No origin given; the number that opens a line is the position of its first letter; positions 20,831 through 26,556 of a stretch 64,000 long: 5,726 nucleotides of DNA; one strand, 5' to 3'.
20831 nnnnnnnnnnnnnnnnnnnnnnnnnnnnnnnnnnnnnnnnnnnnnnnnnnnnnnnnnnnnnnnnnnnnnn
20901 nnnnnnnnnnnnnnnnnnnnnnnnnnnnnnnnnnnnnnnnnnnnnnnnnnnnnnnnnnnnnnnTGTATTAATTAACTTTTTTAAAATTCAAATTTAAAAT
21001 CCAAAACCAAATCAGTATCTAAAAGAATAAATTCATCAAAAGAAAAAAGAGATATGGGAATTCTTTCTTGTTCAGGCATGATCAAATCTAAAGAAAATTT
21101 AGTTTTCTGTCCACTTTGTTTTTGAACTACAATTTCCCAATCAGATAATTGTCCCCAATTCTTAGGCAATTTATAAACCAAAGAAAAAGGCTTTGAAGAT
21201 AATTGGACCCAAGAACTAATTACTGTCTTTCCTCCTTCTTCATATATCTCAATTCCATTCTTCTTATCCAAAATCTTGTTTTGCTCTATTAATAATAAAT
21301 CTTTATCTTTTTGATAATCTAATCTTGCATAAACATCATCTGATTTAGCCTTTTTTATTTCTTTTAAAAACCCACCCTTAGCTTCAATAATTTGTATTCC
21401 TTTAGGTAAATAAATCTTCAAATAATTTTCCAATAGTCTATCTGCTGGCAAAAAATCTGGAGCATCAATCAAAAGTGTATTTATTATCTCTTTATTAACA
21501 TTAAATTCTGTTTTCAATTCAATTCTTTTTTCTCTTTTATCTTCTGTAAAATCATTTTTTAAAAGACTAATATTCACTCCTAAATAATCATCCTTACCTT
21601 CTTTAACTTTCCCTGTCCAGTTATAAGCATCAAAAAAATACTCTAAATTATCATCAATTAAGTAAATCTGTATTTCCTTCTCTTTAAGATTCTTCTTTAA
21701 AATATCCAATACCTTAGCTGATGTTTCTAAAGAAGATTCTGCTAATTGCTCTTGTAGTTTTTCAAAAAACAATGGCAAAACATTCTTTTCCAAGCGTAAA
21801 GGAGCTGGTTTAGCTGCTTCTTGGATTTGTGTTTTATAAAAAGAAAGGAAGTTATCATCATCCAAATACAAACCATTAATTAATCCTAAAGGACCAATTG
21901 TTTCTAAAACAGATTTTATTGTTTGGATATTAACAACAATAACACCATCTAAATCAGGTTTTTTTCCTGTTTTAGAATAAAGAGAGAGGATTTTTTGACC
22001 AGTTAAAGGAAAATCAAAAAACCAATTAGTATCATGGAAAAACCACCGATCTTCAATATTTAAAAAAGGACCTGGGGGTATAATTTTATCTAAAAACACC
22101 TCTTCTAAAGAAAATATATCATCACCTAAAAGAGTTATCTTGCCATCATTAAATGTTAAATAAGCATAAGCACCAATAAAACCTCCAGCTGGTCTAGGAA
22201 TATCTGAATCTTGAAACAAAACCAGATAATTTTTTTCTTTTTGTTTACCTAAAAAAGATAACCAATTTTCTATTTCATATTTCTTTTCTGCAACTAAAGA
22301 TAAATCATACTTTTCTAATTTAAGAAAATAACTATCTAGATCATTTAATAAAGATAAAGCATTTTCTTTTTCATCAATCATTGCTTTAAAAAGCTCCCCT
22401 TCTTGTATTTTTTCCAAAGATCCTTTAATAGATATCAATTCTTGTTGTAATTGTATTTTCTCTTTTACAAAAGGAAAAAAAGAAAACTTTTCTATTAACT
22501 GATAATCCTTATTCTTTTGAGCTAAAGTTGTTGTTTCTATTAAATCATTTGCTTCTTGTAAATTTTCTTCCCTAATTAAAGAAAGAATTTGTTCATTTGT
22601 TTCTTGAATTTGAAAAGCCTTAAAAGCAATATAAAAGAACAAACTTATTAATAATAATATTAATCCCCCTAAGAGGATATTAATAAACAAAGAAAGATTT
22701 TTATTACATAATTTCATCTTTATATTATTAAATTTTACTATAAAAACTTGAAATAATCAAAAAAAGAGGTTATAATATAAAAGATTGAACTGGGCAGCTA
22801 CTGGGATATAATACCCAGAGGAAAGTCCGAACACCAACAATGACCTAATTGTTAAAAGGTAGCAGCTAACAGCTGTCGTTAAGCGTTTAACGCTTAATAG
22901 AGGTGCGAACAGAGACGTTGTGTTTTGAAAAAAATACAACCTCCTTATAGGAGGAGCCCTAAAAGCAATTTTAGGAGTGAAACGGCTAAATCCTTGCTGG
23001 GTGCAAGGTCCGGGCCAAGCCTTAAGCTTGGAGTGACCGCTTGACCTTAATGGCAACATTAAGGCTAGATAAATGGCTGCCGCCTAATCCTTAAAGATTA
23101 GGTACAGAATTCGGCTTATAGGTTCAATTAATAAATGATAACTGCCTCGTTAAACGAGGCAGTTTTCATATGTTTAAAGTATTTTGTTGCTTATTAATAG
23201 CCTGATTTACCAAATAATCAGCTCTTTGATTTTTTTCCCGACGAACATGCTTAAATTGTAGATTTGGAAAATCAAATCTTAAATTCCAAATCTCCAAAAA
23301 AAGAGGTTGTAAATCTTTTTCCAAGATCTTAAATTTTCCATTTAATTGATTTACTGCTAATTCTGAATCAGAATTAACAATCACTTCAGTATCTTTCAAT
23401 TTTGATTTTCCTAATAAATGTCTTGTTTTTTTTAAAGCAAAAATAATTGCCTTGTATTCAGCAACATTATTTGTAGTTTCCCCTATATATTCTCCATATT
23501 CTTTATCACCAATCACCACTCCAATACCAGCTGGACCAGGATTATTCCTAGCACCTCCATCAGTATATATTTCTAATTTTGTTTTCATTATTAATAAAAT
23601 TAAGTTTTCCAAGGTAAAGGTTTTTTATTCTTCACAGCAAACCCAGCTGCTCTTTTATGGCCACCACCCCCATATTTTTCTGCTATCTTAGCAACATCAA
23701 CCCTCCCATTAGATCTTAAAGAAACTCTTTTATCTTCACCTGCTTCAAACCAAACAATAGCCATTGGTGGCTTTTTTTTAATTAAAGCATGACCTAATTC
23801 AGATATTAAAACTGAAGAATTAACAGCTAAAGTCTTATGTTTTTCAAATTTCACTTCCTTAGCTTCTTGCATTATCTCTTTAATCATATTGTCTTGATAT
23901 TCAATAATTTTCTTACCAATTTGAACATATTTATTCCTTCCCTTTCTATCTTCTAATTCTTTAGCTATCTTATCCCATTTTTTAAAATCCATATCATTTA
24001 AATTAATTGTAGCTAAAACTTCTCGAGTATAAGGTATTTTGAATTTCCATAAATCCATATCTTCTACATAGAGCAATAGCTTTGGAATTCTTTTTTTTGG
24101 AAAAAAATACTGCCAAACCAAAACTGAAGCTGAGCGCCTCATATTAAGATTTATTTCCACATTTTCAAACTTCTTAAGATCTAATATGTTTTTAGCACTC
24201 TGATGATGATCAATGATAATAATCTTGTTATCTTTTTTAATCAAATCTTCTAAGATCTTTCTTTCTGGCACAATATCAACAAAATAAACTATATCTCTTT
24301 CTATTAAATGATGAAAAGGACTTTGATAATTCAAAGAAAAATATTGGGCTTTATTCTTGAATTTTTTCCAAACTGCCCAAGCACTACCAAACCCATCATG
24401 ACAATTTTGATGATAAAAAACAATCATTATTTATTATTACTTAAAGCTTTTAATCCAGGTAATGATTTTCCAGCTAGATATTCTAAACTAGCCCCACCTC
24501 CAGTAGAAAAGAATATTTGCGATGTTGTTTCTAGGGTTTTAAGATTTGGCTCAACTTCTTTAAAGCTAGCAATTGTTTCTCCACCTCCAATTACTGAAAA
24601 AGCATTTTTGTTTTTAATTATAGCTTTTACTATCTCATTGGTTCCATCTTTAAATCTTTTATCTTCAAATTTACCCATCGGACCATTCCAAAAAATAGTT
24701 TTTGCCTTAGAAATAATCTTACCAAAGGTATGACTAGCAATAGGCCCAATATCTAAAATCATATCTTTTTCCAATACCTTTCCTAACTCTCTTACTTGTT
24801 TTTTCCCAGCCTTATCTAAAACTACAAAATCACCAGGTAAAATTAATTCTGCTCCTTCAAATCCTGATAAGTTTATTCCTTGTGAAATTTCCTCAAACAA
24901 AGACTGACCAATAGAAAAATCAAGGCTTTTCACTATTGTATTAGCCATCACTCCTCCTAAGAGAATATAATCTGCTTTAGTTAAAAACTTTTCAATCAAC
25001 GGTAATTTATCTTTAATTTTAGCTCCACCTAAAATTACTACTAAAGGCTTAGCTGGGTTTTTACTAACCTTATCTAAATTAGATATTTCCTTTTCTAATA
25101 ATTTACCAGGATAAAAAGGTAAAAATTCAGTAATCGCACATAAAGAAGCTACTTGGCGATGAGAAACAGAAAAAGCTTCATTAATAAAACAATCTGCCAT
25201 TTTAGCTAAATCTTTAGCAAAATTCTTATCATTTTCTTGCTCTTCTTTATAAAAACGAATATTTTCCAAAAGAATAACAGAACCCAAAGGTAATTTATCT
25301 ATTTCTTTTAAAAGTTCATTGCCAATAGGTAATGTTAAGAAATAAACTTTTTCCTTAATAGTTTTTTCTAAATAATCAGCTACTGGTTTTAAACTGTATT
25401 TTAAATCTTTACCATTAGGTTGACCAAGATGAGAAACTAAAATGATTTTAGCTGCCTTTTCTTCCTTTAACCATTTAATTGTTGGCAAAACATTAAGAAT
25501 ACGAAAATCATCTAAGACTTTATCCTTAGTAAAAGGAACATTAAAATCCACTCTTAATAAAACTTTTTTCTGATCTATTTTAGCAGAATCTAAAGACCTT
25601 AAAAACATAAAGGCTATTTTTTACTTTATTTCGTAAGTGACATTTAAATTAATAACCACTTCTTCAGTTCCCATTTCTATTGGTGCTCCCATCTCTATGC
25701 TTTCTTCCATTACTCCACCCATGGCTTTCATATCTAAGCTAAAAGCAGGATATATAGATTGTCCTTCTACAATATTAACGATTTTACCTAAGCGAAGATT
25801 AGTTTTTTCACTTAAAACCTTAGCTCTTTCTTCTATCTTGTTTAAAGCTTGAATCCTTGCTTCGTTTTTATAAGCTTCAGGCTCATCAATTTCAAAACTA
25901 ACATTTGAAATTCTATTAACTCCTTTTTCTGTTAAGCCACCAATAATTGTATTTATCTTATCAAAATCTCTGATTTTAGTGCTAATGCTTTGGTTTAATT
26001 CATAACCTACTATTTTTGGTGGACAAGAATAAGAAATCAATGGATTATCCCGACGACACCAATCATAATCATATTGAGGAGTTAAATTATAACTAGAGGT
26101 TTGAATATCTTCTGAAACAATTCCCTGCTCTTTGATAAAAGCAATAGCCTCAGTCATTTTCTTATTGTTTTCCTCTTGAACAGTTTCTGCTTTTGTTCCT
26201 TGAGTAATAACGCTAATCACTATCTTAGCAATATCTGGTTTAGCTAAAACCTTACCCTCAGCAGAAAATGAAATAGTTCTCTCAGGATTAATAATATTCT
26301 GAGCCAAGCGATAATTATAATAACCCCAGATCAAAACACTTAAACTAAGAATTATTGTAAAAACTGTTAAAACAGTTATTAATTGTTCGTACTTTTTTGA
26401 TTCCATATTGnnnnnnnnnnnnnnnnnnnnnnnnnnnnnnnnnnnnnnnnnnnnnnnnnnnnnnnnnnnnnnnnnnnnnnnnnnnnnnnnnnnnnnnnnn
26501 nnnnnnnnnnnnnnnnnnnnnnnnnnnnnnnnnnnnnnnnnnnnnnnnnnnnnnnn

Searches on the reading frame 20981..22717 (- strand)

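Call 9: search_protein_families(library=pfam, max_evalue=0.01, proteins=[window:20981-22717:-])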
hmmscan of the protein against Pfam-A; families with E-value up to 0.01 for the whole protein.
window:20981-22717:- (578 aa): 1 family
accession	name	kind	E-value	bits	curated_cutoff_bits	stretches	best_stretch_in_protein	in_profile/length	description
PF13196.11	DUF4012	-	9.9e-21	75.2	28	1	161-295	3-140/144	Protein of unknown function (DUF4012)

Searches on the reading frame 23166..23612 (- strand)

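Call 9: search_protein_families(library=pfam, max_evalue=0.01, proteins=[window:23166-23612:-])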
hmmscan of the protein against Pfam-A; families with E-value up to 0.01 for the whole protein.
window:23166-23612:- (148 aa): 2 families
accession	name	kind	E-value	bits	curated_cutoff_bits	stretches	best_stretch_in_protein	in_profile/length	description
PF13456.12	RVT_3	-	3.4e-18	66.2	21.6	1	17-138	2-123/123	Reverse transcriptase-like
PF00075.30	RNase_H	-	2.3e-12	47.7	25.8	1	12-139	3-140/141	RNase H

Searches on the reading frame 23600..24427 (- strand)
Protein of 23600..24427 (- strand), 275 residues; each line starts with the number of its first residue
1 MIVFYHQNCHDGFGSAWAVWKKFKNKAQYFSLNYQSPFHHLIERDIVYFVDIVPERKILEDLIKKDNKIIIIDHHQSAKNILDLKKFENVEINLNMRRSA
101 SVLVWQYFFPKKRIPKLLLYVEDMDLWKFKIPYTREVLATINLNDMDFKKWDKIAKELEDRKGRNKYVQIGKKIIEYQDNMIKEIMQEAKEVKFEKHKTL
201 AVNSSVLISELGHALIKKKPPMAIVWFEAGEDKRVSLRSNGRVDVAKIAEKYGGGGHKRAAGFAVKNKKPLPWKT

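Call 9: search_protein_families(library=pfam, max_evalue=0.01, proteins=[window:23600-24427:-])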
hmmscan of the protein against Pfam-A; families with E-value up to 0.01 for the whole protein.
window:23600-24427:- (275 aa): 2 families
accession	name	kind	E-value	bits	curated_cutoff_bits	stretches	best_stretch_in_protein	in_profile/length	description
PF02272.25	DHHA1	-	4.1e-09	37.3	25.9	1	218-268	28-86/102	DHHA1 domain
PF01368.27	DHH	-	4.5e-06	27.4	28.1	1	3-107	4-101/125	DHH family, N-terminal domain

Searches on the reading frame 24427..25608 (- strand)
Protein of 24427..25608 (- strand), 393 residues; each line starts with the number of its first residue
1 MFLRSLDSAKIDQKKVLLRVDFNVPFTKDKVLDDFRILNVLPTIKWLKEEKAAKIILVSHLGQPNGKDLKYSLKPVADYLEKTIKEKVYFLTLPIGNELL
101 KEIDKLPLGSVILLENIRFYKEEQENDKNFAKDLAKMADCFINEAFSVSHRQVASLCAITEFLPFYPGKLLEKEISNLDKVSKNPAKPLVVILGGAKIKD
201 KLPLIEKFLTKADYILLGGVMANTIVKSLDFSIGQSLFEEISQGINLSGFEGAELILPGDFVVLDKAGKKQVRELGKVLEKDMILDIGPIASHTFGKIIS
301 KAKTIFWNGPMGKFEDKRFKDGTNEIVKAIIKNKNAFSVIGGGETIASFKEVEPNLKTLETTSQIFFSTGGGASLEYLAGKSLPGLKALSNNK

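Call 9: search_protein_families(library=pfam, max_evalue=0.01, proteins=[window:24427-25608:-])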
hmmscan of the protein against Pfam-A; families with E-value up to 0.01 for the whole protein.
window:24427-25608:- (393 aa): 1 family
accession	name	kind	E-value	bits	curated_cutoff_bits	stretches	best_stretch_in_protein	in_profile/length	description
PF00162.24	PGK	-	5e-120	401.4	27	1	7-381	2-379/379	Phosphoglycerate kinase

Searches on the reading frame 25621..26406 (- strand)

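Call 9: search_protein_families(library=pfam, max_evalue=0.01, proteins=[window:25621-26406:-])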
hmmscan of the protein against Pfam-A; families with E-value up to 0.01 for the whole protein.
window:25621-26406:- (261 aa): 2 families
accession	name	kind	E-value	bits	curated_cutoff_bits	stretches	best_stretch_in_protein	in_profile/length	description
PF04402.19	SIMPL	-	1.8e-46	159.4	25.2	1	45-258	1-205/205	Protein of unknown function (DUF541)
PF22122.2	InlK_D2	-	0.0056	17.4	26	1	68-140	33-104/112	Internalin K domain D2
